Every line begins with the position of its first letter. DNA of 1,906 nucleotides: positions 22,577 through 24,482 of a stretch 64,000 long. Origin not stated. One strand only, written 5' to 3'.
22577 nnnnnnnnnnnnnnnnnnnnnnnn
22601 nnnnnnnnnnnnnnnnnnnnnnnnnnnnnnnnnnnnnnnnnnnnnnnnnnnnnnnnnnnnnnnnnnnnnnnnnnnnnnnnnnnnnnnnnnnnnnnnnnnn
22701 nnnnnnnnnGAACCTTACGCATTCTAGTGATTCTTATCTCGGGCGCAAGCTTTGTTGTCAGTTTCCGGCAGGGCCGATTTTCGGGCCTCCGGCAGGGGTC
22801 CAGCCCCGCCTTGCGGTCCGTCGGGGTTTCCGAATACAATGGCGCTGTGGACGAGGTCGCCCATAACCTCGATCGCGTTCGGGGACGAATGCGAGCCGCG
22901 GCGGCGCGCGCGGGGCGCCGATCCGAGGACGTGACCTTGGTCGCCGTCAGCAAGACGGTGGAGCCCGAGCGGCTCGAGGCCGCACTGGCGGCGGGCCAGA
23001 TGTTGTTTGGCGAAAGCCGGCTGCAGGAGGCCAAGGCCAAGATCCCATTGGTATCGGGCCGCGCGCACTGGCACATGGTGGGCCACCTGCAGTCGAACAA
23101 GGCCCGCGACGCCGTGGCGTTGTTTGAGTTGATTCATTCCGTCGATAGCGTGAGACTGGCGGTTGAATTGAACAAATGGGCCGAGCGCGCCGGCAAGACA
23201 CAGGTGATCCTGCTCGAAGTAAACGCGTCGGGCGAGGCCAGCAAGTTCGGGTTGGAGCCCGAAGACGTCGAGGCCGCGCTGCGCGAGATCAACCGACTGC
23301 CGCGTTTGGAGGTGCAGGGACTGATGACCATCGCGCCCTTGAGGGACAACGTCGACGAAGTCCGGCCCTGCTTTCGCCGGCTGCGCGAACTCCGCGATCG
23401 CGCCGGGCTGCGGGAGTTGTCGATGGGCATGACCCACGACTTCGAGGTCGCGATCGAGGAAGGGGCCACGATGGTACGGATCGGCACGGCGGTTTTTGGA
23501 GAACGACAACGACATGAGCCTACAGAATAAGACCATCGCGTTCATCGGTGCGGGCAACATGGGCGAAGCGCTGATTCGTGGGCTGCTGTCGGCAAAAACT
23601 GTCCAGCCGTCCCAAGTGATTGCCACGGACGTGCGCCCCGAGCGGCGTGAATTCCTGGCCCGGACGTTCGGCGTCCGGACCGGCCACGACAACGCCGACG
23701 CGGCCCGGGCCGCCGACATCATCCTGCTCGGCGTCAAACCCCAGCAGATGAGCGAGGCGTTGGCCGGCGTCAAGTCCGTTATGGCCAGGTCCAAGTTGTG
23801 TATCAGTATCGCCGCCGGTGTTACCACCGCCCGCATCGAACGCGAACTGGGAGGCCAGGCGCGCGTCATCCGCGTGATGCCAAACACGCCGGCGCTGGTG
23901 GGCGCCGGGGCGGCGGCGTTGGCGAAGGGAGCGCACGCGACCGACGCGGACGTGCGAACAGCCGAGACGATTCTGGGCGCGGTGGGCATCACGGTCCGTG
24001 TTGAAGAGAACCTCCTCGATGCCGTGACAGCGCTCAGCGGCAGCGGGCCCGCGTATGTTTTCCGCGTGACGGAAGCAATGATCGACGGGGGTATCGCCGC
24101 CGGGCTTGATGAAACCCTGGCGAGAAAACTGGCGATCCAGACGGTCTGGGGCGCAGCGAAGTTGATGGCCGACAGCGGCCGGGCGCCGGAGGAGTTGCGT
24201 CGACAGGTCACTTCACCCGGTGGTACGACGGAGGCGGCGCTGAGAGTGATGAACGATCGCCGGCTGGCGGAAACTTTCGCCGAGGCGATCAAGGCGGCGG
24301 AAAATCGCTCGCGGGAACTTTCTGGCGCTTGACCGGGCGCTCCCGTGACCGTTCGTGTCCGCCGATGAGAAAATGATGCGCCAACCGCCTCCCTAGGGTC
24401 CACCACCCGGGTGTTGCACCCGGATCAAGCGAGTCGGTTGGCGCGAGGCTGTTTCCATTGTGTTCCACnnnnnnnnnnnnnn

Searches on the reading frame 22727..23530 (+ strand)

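Call 10: search_protein_families(library=pfam, proteins=[window:22727-23530:+], max_evalue=0.01)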
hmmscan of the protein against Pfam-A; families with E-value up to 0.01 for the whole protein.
window:22727-23530:+ (267 aa): 1 family
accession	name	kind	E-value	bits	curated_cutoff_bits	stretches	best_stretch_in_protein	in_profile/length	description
PF01168.26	Ala_racemase_N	-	6.9e-23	81.9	24.1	1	47-260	2-219/220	Alanine racemase, N-terminal domain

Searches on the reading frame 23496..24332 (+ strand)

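Call 10: search_protein_families(library=pfam, proteins=[window:23496-24332:+], max_evalue=0.01)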
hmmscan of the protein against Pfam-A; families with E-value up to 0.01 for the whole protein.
window:23496-24332:+ (278 aa): 9 families
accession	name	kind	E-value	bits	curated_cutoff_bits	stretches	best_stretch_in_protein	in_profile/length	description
PF14748.11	P5CR_dimer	-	1.3e-38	131.9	25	1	171-275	1-105/105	Pyrroline-5-carboxylate reductase dimerisation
PF03807.23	F420_oxidored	-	2.2e-21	76.7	21.6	1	13-108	1-94/94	NADP oxidoreductase coenzyme F420-dependent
PF03446.21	NAD_binding_2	-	1e-06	29.3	21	1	13-116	1-103/161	NAD binding domain of 6-phosphogluconate dehydrogenase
PF02558.23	ApbA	-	0.00051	20.1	22.2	1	14-126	1-120/150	Ketopantoate reductase PanE/ApbA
PF01210.29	NAD_Gly3P_dh_N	-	0.00089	19.7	23.1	0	14-114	2-111/158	NAD-dependent glycerol-3-phosphate dehydrogenase N-terminus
PF01488.26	Shikimate_DH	-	0.0033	18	24.3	1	8-86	9-89/138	Shikimate / quinate 5-dehydrogenase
PF01408.29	GFO_IDH_MocA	-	0.0053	17.9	24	0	13-84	2-74/120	Oxidoreductase family, NAD-binding Rossmann fold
PF02826.25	2-Hacid_dh_C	-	0.0088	15.9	25.1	0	7-85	32-104/178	D-isomer specific 2-hydroxyacid dehydrogenase, NAD binding domain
PF02153.23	PDH_N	-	0.0097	15.9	26.5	0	40-104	13-77/154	Prephenate dehydrogenase, nucleotide-binding domain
